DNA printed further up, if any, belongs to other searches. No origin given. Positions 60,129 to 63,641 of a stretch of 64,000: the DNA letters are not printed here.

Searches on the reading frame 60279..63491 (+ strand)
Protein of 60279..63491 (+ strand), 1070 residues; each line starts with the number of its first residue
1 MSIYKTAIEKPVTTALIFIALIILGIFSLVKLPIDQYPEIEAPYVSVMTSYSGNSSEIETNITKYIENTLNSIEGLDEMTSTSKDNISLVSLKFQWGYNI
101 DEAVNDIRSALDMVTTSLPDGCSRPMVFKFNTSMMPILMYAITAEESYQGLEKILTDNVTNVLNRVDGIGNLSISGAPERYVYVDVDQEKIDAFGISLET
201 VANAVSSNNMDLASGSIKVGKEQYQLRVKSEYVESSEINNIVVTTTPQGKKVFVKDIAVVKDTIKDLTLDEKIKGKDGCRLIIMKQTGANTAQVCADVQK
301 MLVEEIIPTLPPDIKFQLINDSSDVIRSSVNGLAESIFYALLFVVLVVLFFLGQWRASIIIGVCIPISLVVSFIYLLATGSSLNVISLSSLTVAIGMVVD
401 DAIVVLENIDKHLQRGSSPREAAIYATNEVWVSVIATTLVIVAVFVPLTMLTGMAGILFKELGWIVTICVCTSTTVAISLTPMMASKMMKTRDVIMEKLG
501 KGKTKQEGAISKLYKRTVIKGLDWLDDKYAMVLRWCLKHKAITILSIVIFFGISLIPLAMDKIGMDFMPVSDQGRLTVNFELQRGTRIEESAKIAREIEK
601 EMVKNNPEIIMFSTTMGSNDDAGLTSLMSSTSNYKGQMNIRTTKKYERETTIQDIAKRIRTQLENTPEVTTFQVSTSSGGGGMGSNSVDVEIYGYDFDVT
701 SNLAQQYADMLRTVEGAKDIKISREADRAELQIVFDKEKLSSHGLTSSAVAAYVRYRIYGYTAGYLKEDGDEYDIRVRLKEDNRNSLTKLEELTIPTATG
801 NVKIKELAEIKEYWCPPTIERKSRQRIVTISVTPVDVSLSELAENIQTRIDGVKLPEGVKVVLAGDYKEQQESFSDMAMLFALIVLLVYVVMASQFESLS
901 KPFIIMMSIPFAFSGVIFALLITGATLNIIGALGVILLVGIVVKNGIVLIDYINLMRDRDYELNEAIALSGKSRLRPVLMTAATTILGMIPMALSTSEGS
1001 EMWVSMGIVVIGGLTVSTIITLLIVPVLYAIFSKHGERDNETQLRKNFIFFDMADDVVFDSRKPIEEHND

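Call 28: search_protein_families(library=pfam, proteins=[window:60279-63491:+], max_evalue=0.00001)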
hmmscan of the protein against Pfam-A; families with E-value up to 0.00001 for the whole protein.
window:60279-63491:+ (1070 aa): 2 families
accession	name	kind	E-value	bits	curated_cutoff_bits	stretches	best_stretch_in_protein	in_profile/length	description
PF00873.25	ACR_tran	-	4.5e-247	822.9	28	1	3-1032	1-1020/1021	AcrB/AcrD/AcrF family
PF03176.21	MMPL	-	4.5e-11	42.7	20.5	1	840-1042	104-312/333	MMPL family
